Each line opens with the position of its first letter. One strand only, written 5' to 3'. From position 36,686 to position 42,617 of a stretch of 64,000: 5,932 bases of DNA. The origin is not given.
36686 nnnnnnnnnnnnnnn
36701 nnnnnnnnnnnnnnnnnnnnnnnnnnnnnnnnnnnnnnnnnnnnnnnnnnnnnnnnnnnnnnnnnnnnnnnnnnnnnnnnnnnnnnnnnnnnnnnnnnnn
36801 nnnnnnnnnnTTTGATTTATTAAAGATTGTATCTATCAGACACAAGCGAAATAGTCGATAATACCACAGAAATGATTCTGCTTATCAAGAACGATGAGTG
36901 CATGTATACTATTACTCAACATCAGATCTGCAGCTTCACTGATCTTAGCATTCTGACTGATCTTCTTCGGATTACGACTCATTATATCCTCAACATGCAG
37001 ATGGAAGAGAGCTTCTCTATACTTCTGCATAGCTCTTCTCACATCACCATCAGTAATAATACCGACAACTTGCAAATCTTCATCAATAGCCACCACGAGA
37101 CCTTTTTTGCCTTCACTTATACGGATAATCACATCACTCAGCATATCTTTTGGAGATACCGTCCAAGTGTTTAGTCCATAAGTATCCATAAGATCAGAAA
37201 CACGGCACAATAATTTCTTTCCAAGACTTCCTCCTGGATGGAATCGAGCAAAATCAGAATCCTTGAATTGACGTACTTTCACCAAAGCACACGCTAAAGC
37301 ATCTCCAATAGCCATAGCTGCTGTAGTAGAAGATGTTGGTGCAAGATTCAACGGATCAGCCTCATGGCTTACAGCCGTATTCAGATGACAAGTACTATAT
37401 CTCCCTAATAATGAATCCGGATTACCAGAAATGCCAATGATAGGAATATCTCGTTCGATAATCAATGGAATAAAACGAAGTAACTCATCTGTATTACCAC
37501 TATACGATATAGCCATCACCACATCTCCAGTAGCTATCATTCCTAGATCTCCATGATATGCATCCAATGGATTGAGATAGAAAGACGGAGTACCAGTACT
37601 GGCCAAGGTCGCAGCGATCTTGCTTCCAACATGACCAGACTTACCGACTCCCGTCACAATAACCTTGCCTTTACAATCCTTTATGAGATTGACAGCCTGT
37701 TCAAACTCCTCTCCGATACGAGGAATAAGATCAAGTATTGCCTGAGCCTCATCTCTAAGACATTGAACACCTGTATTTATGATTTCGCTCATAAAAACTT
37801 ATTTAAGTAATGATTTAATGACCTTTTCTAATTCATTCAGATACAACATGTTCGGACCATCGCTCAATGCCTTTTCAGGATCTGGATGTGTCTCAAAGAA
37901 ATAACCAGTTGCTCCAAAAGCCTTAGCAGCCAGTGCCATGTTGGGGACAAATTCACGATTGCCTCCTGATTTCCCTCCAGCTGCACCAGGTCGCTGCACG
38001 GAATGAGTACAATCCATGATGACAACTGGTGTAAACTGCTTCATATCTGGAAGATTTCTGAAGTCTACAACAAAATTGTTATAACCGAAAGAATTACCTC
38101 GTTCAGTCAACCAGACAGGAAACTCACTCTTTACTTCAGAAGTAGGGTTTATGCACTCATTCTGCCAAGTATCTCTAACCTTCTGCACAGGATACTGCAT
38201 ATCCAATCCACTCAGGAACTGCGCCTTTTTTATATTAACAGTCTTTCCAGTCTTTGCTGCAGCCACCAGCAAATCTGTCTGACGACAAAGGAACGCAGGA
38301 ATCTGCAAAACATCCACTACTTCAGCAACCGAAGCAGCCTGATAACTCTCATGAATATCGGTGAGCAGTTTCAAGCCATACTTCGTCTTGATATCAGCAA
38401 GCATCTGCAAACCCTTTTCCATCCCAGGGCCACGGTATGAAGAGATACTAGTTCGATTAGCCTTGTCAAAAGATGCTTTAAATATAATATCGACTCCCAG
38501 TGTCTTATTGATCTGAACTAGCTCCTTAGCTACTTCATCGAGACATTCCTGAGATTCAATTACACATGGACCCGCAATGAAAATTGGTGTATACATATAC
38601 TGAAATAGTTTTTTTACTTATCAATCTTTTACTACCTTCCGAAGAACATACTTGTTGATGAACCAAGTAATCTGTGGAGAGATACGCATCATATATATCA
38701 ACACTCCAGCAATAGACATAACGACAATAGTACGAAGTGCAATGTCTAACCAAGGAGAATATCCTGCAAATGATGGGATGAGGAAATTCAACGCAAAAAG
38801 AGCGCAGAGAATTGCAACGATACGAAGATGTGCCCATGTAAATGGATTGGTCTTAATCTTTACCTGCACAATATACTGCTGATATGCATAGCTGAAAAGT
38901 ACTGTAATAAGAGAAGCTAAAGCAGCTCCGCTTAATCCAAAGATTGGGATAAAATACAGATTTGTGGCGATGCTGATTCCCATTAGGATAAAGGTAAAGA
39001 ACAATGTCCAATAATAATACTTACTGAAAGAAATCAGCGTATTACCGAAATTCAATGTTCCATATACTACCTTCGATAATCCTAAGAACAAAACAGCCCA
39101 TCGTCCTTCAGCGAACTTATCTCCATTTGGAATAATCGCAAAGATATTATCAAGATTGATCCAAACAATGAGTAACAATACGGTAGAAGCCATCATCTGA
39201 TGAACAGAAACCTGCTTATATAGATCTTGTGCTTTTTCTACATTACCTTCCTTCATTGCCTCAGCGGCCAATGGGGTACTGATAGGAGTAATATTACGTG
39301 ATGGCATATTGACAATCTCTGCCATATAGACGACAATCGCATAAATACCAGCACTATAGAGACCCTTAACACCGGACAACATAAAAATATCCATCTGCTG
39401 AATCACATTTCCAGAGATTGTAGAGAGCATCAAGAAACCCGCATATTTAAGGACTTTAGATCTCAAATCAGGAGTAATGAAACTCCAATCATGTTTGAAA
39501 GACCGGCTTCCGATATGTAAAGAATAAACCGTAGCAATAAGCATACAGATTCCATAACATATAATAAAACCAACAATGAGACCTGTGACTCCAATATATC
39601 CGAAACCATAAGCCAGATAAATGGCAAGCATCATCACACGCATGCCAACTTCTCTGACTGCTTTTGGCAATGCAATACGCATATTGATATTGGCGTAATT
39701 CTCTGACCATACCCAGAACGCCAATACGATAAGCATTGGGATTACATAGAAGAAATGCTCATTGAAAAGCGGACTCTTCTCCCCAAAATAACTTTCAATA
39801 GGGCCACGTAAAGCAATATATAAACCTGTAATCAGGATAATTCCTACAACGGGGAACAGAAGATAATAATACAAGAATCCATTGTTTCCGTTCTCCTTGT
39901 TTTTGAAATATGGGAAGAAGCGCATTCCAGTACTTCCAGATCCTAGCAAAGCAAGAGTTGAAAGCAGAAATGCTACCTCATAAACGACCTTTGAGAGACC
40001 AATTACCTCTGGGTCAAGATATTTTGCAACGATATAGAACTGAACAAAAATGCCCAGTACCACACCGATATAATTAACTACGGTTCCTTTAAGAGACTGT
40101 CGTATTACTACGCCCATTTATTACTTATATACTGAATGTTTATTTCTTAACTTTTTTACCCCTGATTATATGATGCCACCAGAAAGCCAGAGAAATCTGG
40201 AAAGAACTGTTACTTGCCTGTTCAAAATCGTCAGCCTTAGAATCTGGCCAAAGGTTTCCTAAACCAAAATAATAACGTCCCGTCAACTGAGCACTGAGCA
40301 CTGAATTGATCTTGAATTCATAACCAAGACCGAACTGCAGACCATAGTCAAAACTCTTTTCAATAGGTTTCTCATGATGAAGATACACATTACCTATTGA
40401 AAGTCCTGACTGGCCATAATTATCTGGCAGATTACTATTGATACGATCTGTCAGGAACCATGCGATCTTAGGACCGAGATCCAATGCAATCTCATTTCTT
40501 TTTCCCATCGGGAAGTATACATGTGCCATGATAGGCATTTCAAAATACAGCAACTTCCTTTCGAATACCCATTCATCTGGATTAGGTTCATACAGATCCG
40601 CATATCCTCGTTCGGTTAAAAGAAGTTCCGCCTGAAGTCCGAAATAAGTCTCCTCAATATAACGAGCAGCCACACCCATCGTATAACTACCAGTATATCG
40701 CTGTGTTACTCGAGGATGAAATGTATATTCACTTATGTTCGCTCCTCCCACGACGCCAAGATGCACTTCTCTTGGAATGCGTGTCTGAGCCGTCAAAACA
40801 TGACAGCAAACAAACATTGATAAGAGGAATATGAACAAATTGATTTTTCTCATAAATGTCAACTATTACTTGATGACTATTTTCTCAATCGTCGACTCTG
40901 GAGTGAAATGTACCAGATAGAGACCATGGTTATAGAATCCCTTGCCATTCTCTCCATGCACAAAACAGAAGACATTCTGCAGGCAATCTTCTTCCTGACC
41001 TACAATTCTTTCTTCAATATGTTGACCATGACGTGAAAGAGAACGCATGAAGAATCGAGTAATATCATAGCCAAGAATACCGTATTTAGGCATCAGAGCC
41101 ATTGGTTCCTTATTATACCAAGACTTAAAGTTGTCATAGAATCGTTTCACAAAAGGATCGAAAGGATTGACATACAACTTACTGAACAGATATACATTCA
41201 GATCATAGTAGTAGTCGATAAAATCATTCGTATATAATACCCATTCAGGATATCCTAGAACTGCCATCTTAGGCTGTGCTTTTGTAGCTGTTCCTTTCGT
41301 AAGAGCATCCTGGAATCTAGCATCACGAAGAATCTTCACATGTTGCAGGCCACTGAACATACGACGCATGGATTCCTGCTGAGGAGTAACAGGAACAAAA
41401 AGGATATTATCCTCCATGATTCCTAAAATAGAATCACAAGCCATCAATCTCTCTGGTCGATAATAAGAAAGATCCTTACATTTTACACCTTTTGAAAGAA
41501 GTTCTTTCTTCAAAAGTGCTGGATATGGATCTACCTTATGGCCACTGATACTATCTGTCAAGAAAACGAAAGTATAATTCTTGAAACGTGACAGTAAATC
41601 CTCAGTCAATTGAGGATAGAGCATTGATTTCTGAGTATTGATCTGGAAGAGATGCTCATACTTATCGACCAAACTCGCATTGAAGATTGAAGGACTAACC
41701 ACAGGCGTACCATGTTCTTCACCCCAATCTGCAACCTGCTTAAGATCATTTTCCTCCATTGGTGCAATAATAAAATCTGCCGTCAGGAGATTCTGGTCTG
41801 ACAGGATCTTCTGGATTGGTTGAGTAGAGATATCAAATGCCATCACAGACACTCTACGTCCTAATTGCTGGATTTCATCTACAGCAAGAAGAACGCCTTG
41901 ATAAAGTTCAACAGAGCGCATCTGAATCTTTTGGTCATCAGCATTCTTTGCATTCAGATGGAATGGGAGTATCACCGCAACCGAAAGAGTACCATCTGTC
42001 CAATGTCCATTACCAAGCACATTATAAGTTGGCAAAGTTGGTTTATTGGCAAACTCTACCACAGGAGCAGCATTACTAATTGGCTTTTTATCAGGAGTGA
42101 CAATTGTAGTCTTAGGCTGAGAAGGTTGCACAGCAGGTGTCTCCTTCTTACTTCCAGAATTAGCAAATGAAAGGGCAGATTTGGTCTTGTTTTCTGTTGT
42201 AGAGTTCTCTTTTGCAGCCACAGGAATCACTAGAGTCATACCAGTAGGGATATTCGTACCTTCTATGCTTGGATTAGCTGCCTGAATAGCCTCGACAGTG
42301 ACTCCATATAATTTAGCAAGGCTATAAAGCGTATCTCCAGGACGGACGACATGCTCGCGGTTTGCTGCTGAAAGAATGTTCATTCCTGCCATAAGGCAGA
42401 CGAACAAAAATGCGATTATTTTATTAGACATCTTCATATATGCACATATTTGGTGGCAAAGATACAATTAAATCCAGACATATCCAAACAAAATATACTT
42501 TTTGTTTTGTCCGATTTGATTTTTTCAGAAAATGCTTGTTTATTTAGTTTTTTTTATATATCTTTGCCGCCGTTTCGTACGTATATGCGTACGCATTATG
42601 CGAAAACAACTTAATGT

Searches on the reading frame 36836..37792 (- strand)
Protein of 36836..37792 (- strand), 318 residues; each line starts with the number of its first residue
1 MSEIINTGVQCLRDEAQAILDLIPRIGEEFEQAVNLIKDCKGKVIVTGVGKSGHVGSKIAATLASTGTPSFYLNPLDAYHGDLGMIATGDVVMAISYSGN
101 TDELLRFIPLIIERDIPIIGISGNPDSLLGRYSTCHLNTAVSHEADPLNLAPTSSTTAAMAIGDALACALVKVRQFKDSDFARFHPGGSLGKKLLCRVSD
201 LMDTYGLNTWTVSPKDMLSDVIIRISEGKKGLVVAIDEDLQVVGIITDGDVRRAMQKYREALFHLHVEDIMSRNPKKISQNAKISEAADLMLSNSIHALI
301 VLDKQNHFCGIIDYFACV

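Call 3: search_protein_families(library=pfam, proteins=[window:36836-37792:-], max_evalue=0.01)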
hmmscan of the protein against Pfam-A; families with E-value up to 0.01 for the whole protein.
window:36836-37792:- (318 aa): 2 families
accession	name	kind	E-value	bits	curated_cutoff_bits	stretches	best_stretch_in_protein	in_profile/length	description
PF01380.27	SIS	-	1e-25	90.5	25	1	39-167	4-129/131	SIS domain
PF00571.33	CBS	-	3.4e-18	66.1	24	2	267-313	1-47/57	CBS domain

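Call 4: search_protein_families(library=ncbifam, proteins=[window:36836-37792:-], max_evalue=0.01)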
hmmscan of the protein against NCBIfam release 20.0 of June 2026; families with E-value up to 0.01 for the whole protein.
window:36836-37792:- (318 aa): 33 families (the best 25 are shown)
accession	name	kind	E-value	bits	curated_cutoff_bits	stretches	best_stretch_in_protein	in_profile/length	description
TIGR00393.1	kpsF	subfamily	5e-91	305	203.7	1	42-312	1-267/268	KpsF/GutQ family sugar-phosphate isomerase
NF008141.0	PRK10892.1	equivalog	1.8e-86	290.4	505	1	6-313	14-318/328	arabinose-5-phosphate isomerase KdsD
NF008581.0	PRK11543.1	equivalog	2e-83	280.1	481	1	4-313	5-311/321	arabinose-5-phosphate isomerase GutQ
NF008590.0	PRK11557.1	equivalog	4.5e-10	39.4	355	1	27-174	119-263/282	MurR/RpiR family transcriptional regulator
NF041552.1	TF_PrdR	equivalog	4.6e-10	38.4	795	1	197-312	7-116/577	sigma-54 dependent transcriptional regulator PrdR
NF053603.1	HhpR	exception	1.5e-07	30.9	520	1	210-313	72-175/282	CBS domain-containing high hydrostatic pressure regulator HhpR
TIGR01302.1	IMP_dehydrog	equivalog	1.2e-06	27.7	481.5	1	208-312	89-191/450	IMP dehydrogenase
NF010701.0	PRK14101.1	equivalog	1.8e-06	26.4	920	1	8-140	435-566/638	bifunctional transcriptional regulator/glucokinase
NF006423.0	PRK08674.1-2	equivalog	3.8e-06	26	254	1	42-124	28-108/317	bifunctional phosphoglucose/phosphomannose isomerase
TIGR03127.2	RuMP_HxlB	equivalog_domain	5.1e-06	26.5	160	1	27-175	17-164/178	6-phospho-3-hexuloisomerase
NF008451.0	PRK11302.1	subfamily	6.2e-06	25.9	296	1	30-174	118-258/286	transcriptional regulator HexR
NF041630.1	CBS_CbpB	equivalog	1.4e-05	25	125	1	232-312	44-126/143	cyclic-di-AMP-binding protein CbpB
NF041755.1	RuMP_HxlAB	equivalog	1.4e-05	24.2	500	1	25-152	230-352/391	bifunctional 3-hexulose-6-phosphate synthase/6-phospho-3-hexuloisomerase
TIGR01186.1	proV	subfamily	1.7e-05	24.1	326.6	0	201-256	304-358/363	betaine/proline/choline family ABC transporter ATP-binding protein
NF011443.0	PRK14869.1-5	equivalog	4.1e-05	22.2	335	1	264-312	68-116/546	putative manganese-dependent inorganic diphosphatase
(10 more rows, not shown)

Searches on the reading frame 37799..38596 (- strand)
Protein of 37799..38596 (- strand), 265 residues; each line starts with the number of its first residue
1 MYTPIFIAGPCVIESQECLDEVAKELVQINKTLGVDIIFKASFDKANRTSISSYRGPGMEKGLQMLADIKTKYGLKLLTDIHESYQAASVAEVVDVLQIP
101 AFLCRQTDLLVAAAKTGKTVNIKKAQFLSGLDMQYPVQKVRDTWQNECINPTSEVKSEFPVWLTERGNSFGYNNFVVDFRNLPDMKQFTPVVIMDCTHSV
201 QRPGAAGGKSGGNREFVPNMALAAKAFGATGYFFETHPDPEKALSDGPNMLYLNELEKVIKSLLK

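Call 3: search_protein_families(library=pfam, proteins=[window:37799-38596:-], max_evalue=0.01)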
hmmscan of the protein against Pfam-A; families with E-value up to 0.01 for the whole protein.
window:37799-38596:- (265 aa): 1 family
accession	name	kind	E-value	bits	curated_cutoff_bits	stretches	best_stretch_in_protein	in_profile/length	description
PF00793.26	DAHP_synth_1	-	6.2e-62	209.4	25.5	1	5-259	19-257/270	DAHP synthetase I family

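Call 4: search_protein_families(library=ncbifam, proteins=[window:37799-38596:-], max_evalue=0.01)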
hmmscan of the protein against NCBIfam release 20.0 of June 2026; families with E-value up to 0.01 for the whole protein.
window:37799-38596:- (265 aa): 8 families
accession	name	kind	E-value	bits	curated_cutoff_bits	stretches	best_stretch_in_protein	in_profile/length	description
NF003543.0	PRK05198.1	equivalog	3.6e-111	370.5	242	1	5-264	19-265/273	3-deoxy-8-phosphooctulonate synthase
TIGR01362.1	KDO8P_synth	equivalog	2.1e-107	358.1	314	1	5-264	4-250/258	3-deoxy-8-phosphooctulonate synthase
NF009109.0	PRK12457.1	equivalog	8.1e-77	258.2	457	1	7-262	20-264/281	3-deoxy-8-phosphooctulonate synthase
NF006421.0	PRK08673.1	subfamily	5e-32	111.5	335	2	4-125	95-209/338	3-deoxy-7-phosphoheptulonate synthase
TIGR01361.1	DAHP_synth_Bsub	equivalog_domain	1e-27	97.1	267.75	2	4-125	26-140/260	3-deoxy-7-phosphoheptulonate synthase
NF009239.0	PRK12595.1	equivalog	1.3e-23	83.5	279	2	4-124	119-232/360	bifunctional 3-deoxy-7-phosphoheptulonate synthase/chorismate mutase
NF009933.0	PRK13396.1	subfamily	5.5e-23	81.5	486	2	176-263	257-334/352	3-deoxy-7-phosphoheptulonate synthase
NF041229.1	BagF_FevY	exception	2.4e-20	73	700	2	3-125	90-205/340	phospho-2-dehydro-3-deoxyheptonate aldolase BagF/FevY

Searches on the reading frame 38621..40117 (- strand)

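Call 3: search_protein_families(library=pfam, proteins=[window:38621-40117:-], max_evalue=0.01)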
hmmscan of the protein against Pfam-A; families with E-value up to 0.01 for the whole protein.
window:38621-40117:- (498 aa): 1 family
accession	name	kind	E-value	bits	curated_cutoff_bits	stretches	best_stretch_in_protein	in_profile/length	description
PF01943.22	Polysacc_synt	-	2.2e-07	31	28.2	1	10-281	3-263/274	Polysaccharide biosynthesis protein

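Call 4: search_protein_families(library=ncbifam, proteins=[window:38621-40117:-], max_evalue=0.01)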
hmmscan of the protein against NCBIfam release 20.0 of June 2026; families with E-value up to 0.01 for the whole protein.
window:38621-40117:- (498 aa): 0 families

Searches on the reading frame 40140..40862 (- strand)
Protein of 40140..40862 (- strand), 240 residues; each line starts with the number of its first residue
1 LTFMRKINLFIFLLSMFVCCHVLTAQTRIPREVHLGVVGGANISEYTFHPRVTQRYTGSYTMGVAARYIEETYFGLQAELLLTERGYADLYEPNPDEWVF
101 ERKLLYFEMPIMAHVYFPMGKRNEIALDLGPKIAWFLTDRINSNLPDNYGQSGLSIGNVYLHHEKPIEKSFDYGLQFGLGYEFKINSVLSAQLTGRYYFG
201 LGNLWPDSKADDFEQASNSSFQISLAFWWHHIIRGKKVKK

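Call 20: search_protein_families(library=pfam, proteins=[window:40140-40862:-], max_evalue=0.001)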
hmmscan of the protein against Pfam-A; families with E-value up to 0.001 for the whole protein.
window:40140-40862:- (240 aa): 2 families
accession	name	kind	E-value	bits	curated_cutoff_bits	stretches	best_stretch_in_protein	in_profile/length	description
PF13568.12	OMP_b-brl_2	-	5.5e-19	69.4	27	1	25-204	2-173/175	Outer membrane protein beta-barrel domain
PF13505.12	OMP_b-brl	-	4.1e-06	27.5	28.7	1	10-226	1-172/175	Outer membrane protein beta-barrel domain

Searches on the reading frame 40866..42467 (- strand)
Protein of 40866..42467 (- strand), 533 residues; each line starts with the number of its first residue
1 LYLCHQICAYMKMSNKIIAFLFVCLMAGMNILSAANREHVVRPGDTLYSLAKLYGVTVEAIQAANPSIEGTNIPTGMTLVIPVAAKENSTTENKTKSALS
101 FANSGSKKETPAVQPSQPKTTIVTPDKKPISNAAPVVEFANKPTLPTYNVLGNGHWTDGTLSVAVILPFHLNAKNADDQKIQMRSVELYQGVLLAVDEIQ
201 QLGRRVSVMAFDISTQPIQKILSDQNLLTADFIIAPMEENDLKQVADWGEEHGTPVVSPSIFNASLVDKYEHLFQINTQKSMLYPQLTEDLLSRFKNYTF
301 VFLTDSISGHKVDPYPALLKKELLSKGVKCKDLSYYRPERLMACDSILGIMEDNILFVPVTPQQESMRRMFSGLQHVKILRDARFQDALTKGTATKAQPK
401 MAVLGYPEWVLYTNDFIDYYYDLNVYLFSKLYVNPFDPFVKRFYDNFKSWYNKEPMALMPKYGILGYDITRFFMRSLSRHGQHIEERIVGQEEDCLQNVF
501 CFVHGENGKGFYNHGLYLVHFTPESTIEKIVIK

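Call 20: search_protein_families(library=pfam, proteins=[window:40866-42467:-], max_evalue=0.001)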
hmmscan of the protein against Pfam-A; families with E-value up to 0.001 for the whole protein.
window:40866-42467:- (533 aa): 1 family
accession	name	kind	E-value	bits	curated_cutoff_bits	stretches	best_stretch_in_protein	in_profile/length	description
PF01476.26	LysM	-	2.3e-13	50.3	20.9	1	39-82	1-43/43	LysM domain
